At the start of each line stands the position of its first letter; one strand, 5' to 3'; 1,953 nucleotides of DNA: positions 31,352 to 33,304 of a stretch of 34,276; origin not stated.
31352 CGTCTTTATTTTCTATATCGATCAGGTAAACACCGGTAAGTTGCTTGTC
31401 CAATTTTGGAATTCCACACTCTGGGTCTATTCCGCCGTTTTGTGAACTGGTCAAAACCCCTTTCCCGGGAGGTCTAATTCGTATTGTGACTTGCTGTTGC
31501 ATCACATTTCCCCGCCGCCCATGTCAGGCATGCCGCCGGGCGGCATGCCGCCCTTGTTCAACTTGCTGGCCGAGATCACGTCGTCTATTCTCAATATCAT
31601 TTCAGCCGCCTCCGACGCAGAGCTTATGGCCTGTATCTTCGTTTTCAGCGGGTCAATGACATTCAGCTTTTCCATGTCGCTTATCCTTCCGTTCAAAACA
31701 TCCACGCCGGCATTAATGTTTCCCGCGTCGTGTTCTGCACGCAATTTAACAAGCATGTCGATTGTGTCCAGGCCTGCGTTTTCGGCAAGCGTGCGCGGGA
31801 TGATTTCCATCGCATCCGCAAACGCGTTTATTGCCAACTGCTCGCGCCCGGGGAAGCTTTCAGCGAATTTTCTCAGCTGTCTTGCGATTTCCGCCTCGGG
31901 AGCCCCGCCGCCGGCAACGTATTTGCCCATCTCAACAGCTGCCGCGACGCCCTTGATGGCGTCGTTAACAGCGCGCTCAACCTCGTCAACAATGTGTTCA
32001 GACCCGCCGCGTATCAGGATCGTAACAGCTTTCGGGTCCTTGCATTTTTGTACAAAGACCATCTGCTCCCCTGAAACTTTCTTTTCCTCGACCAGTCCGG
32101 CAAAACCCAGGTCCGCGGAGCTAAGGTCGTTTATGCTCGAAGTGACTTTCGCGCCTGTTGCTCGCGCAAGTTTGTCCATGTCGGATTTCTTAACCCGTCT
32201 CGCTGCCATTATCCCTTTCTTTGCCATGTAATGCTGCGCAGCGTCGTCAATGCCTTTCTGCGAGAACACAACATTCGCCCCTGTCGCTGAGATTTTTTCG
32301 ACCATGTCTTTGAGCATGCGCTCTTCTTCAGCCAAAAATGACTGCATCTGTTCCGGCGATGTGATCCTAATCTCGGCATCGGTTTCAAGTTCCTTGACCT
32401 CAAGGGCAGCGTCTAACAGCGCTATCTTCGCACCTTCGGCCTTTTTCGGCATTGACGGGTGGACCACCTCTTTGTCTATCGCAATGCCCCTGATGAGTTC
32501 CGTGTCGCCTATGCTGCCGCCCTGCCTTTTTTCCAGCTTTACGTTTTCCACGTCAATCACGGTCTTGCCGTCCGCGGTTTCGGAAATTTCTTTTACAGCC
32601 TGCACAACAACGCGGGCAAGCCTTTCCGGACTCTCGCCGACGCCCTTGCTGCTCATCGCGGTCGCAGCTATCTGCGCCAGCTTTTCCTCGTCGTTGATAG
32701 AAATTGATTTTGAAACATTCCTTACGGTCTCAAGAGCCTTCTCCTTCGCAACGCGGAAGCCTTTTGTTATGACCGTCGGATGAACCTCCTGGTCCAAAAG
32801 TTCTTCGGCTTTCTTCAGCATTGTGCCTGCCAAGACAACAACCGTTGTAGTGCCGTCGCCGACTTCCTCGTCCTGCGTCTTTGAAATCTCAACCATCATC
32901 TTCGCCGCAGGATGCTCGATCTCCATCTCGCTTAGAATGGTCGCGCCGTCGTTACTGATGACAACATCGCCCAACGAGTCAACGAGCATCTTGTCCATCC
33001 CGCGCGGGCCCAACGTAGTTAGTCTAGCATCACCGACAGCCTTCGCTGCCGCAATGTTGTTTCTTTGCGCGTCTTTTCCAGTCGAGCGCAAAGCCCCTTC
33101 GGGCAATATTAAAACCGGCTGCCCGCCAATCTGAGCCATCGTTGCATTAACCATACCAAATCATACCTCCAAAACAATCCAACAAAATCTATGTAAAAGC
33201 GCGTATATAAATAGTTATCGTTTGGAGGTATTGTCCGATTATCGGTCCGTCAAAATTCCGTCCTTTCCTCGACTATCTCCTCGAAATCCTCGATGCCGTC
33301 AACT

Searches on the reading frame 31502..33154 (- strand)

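Call 4: search_protein_families(library=pfam, max_evalue=0.1, proteins=[window:31502-33154:-])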
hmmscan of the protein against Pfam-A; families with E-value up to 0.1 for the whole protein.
window:31502-33154:- (550 aa): 1 family
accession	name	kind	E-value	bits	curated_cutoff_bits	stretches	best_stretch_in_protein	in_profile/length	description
PF00118.29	Cpn60_TCP1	-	5e-186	619.6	34.3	1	46-530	7-489/490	TCP-1/cpn60 chaperonin family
